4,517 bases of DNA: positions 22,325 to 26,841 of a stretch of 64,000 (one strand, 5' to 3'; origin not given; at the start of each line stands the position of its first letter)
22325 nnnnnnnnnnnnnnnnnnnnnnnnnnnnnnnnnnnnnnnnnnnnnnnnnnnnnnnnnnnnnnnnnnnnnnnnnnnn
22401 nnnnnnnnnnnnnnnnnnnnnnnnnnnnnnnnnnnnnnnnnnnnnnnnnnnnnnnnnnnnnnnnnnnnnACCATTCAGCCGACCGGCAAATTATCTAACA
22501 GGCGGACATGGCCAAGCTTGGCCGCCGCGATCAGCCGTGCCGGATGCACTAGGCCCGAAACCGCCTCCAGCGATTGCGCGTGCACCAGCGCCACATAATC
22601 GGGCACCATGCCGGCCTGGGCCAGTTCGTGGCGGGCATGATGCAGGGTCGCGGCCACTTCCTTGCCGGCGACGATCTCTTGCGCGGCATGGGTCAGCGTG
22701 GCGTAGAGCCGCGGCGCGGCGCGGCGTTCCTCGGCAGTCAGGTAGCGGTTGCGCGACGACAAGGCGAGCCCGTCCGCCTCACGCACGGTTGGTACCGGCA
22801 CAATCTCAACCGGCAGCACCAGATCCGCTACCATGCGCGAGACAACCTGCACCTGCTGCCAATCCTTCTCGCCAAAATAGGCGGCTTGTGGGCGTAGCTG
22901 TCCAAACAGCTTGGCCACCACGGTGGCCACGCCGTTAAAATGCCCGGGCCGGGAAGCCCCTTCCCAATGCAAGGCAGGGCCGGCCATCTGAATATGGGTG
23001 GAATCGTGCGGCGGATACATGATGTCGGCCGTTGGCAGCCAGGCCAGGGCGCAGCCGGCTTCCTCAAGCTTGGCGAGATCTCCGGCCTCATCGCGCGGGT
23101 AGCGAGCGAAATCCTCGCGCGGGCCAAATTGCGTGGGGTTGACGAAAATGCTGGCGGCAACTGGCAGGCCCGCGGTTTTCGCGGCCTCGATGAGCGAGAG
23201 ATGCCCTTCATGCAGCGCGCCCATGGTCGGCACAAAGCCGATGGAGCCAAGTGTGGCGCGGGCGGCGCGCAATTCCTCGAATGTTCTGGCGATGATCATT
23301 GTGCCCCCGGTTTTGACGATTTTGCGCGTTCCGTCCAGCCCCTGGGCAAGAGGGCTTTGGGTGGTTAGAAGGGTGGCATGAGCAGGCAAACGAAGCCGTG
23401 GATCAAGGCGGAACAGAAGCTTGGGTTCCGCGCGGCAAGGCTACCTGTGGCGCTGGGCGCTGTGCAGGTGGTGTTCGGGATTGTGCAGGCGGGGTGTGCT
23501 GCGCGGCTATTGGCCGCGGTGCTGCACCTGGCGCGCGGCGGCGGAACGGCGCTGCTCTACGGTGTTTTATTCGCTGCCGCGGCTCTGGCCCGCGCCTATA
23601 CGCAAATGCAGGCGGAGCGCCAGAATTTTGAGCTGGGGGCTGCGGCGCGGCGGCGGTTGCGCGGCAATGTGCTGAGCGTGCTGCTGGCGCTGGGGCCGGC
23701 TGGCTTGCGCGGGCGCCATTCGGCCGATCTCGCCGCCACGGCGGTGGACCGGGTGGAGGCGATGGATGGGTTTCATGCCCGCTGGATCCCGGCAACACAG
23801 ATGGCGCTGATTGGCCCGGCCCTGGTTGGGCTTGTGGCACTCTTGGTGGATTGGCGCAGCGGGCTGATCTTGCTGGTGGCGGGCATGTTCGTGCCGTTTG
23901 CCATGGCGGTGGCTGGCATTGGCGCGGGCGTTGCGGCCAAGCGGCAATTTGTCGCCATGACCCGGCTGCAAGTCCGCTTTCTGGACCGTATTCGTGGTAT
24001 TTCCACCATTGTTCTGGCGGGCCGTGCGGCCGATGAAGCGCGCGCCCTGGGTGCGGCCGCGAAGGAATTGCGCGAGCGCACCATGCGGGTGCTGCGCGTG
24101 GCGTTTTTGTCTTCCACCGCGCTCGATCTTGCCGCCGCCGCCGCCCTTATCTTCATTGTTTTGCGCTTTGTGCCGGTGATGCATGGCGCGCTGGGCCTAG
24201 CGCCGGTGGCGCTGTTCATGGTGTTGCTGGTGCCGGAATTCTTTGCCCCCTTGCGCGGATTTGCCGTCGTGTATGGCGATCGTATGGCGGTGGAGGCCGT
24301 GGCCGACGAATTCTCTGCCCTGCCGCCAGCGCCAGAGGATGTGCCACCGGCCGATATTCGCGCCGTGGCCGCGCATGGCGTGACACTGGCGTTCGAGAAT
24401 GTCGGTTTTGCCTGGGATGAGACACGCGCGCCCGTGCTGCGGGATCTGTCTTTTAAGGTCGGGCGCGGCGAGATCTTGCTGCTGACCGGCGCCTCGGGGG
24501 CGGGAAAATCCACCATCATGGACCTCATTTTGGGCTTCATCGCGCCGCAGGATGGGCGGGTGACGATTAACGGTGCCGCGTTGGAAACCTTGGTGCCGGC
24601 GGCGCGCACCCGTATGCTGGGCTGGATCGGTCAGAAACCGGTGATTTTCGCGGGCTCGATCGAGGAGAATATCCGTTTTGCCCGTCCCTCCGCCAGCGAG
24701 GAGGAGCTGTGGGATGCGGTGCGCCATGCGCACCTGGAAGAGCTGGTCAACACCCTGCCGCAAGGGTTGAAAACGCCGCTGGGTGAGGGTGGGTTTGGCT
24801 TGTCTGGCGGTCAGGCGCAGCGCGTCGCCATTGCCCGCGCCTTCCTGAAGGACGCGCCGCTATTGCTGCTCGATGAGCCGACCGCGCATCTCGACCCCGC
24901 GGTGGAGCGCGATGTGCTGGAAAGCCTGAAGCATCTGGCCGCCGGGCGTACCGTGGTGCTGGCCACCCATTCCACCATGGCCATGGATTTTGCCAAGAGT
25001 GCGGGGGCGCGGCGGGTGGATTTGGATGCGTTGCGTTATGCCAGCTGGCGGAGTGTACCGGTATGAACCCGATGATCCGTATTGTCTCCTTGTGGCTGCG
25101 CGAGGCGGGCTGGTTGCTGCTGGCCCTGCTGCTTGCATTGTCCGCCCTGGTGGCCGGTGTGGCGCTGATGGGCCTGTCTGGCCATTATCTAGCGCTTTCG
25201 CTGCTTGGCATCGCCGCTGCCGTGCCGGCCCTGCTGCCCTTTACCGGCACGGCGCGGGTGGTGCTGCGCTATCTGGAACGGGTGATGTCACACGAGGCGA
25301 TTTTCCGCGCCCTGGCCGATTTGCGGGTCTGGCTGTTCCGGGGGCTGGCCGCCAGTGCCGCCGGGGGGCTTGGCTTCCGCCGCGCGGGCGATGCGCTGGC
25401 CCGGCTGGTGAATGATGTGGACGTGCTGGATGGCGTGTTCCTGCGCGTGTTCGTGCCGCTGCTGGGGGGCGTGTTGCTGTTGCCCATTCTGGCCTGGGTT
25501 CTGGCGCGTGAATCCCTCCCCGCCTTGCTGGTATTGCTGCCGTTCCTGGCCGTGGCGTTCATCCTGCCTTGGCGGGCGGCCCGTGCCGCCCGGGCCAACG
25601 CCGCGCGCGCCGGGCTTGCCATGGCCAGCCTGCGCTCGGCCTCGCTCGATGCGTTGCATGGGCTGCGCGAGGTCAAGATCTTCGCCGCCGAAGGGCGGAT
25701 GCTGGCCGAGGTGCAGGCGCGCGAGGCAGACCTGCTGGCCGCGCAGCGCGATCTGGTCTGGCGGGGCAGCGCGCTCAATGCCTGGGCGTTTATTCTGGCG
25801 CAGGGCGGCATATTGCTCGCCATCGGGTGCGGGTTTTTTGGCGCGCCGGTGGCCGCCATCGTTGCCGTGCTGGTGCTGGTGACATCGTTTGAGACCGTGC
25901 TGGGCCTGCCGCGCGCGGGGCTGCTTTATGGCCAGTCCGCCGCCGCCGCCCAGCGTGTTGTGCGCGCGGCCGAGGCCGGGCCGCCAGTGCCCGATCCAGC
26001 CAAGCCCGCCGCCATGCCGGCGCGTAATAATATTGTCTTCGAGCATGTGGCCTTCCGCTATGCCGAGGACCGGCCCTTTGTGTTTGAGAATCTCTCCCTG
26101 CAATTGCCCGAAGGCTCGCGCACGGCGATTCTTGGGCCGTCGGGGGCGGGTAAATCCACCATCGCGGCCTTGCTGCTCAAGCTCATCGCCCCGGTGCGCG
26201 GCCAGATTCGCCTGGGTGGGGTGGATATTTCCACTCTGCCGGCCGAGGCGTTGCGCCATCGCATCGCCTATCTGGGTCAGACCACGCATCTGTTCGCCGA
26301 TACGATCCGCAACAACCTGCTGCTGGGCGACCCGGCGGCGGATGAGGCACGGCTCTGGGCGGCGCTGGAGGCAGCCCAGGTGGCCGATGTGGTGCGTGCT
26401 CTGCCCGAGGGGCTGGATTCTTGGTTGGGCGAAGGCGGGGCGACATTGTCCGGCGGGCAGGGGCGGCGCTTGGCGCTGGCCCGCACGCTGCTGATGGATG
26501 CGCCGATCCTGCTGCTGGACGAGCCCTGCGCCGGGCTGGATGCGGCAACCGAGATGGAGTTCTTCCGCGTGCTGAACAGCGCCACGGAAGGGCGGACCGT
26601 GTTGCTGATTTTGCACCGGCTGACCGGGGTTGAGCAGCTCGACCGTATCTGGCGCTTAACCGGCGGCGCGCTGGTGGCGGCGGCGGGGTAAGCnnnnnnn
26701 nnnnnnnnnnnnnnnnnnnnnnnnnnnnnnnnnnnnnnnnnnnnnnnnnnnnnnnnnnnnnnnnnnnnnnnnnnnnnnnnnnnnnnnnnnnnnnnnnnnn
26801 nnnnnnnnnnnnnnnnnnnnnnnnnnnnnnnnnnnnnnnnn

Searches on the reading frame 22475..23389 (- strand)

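Call 10: search_protein_families(library=pfam, proteins=[window:22475-23389:-], max_evalue=0.00001)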
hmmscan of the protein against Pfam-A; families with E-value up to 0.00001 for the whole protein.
window:22475-23389:- (304 aa): 1 family
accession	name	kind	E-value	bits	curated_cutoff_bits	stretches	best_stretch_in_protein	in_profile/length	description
PF02569.21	Pantoate_ligase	-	2.3e-95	319.3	20.7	1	34-301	3-267/268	Pantoate-beta-alanine ligase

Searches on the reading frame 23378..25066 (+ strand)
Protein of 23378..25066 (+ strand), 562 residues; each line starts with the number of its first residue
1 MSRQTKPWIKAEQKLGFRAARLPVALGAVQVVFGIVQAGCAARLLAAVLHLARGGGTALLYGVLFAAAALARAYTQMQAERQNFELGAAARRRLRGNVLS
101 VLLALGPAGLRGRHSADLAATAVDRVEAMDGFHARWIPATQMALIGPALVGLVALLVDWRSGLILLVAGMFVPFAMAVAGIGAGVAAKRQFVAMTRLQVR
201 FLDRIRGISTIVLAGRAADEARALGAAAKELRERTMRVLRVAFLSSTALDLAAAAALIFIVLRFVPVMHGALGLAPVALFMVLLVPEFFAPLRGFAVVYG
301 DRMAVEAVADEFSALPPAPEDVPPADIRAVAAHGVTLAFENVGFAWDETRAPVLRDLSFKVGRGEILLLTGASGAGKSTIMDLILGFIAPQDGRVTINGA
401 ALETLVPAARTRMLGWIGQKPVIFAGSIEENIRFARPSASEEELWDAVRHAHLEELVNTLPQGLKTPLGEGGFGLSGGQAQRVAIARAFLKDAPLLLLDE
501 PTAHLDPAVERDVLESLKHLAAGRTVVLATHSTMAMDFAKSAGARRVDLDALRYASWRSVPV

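Call 10: search_protein_families(library=pfam, proteins=[window:23378-25066:+], max_evalue=0.00001)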
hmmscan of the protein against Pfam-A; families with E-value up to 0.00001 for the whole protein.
window:23378-25066:+ (562 aa): 4 families
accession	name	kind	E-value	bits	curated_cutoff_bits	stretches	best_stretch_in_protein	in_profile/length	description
PF00005.33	ABC_tran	-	9.6e-31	107.6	25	1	354-503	1-137/137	ABC transporter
PF13304.12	AAA_21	-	8.3e-13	49.5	27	1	482-533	244-300/304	AAA domain, putative AbiEii toxin, Type IV TA system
PF00664.28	ABC_membrane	-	4.6e-09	36.8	28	1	28-284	9-267/274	ABC transporter transmembrane region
PF13555.12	AAA_29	-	4.6e-07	29.9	27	1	360-402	18-59/61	P-loop containing region of AAA domain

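Call 89: search_protein_families(library=ncbifam, proteins=[window:23378-25066:+], max_evalue=0.00001)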
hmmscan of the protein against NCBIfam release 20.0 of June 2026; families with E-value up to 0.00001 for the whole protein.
window:23378-25066:+ (562 aa): 181 families (the best 25 are shown)
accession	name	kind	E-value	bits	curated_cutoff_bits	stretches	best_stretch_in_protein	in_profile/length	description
TIGR02857.1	CydD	equivalog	2.9e-136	455.5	435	1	20-537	5-521/529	thiol reductant ABC exporter subunit CydD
NF008379.0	PRK11174.1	equivalog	3.9e-112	375.8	684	1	3-533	7-544/588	heme ABC transporter permease/ATP-binding protein CydD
TIGR02868.1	CydC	equivalog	6.3e-73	246.2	329.05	1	92-532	86-529/530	thiol reductant ABC exporter subunit CydC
NF008364.0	PRK11160.1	equivalog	3.8e-62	210.7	630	1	93-537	94-539/575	heme ABC transporter ATP-binding protein/permease CydC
TIGR03375.1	type_I_sec_LssB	subfamily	2.4e-60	204.6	693.1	1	336-538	465-667/696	type I secretion system permease/ATPase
TIGR02203.1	MsbA_lipidA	equivalog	1e-58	199.2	602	1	151-532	145-528/572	lipid A export permease/ATP-binding protein MsbA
TIGR02204.1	MsbA_rel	hypoth_equivalog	4.9e-58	197.2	780.4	1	242-532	242-534/576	ABC transporter, permease/ATP-binding protein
NF010178.0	PRK13657.1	equivalog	3.9e-53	180.8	733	1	93-532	90-529/588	glucan ABC transporter ATP-binding protein/ permease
NF045513.1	HepA_fam_ABC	equivalog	1e-52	179.4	725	1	154-532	189-568/610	heterocyst formation ABC transporter subunit HepA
TIGR03797.1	NHLM_micro_ABC2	equivalog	4.3e-50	170.9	709.4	1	62-533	179-647/686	NHLP bacteriocin export ABC transporter permease/ATPase subunit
TIGR01846.1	type_I_sec_HlyB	subfamily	8e-50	169.8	725.55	1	153-534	270-653/694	type I secretion system permease/ATPase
TIGR03796.1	NHLM_micro_ABC1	equivalog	1.3e-48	165.8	853.3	1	58-531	194-670/710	NHLP family bacteriocin export ABC transporter peptidase/permease/ATPase subunit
NF008381.0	PRK11176.1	equivalog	1.4e-45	155.7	867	1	148-534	152-540/582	lipid A ABC transporter ATP-binding protein/permease MsbA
TIGR00958.1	3a01208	subfamily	9.9e-44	149.7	874.6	1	332-532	475-673/711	antigen peptide transporter 2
NF052233.1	CphA_assoc_ABC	equivalog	1.4e-43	149.3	880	1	314-532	489-702/766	cyanophycin metabolism-associated ABC transporter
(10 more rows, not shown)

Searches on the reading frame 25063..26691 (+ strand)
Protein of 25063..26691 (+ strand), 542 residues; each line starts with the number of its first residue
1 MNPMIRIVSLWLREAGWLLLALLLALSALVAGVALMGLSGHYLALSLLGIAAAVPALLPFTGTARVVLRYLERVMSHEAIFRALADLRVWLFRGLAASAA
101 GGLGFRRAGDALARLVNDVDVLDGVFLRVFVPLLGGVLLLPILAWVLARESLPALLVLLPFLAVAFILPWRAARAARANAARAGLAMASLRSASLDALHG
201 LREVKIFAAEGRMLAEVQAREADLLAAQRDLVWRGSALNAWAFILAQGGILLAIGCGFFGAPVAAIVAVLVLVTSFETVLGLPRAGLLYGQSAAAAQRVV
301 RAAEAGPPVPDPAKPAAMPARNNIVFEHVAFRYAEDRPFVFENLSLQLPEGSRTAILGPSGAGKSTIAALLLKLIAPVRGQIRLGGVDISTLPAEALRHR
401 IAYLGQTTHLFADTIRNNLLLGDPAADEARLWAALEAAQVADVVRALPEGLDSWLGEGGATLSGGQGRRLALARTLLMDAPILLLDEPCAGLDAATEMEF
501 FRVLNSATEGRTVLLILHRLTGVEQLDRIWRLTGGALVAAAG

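Call 10: search_protein_families(library=pfam, proteins=[window:25063-26691:+], max_evalue=0.00001)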
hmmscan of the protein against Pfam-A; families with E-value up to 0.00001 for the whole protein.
window:25063-26691:+ (542 aa): 2 families
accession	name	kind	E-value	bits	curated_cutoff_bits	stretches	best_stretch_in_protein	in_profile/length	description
PF00005.33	ABC_tran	-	5.9e-30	105.1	25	1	342-490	2-137/137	ABC transporter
PF00664.28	ABC_membrane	-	3.7e-07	30.6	28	1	77-255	66-244/274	ABC transporter transmembrane region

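Call 89: search_protein_families(library=ncbifam, proteins=[window:25063-26691:+], max_evalue=0.00001)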
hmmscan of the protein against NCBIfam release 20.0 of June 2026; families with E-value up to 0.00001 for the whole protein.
window:25063-26691:+ (542 aa): 174 families (the best 25 are shown)
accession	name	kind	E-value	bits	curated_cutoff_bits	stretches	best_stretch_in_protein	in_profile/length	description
NF008364.0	PRK11160.1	equivalog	1.4e-113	380.5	630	1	1-539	1-554/575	heme ABC transporter ATP-binding protein/permease CydC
TIGR02868.1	CydC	equivalog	1.5e-111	373.6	329.05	1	6-520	3-530/530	thiol reductant ABC exporter subunit CydC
TIGR02857.1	CydD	equivalog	2e-76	258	435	1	22-532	18-529/529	thiol reductant ABC exporter subunit CydD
TIGR02204.1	MsbA_rel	hypoth_equivalog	1.8e-67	228.4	780.4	1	82-539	88-554/576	ABC transporter, permease/ATP-binding protein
TIGR03375.1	type_I_sec_LssB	subfamily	1.7e-66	224.9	693.1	1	137-539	276-681/696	type I secretion system permease/ATPase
TIGR02203.1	MsbA_lipidA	equivalog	9.2e-62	209.3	602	1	53-539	56-548/572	lipid A export permease/ATP-binding protein MsbA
NF052233.1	CphA_assoc_ABC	equivalog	1.2e-57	195.8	880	1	82-538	260-721/766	cyanophycin metabolism-associated ABC transporter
NF008379.0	PRK11174.1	equivalog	4.4e-56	190.8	684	1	256-539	278-563/588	heme ABC transporter permease/ATP-binding protein CydD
NF045513.1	HepA_fam_ABC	equivalog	1.6e-55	188.7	725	1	321-538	371-587/610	heterocyst formation ABC transporter subunit HepA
TIGR01846.1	type_I_sec_HlyB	subfamily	6.4e-55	186.7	725.55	1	78-538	205-670/694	type I secretion system permease/ATPase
NF010178.0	PRK13657.1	equivalog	6.3e-54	183.4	733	1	292-539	302-549/588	glucan ABC transporter ATP-binding protein/ permease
NF008055.0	PRK10789.1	equivalog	1.5e-52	178.8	845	1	18-537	26-548/590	SmdA family multidrug ABC transporter permease/ATP-binding protein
TIGR00958.1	3a01208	subfamily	1.2e-51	175.8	874.6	1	125-538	281-692/711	antigen peptide transporter 2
TIGR03796.1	NHLM_micro_ABC1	equivalog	3.2e-48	164.5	853.3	1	150-538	292-690/710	NHLP family bacteriocin export ABC transporter peptidase/permease/ATPase subunit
NF008381.0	PRK11176.1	equivalog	2.1e-46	158.5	867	1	317-538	335-557/582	lipid A ABC transporter ATP-binding protein/permease MsbA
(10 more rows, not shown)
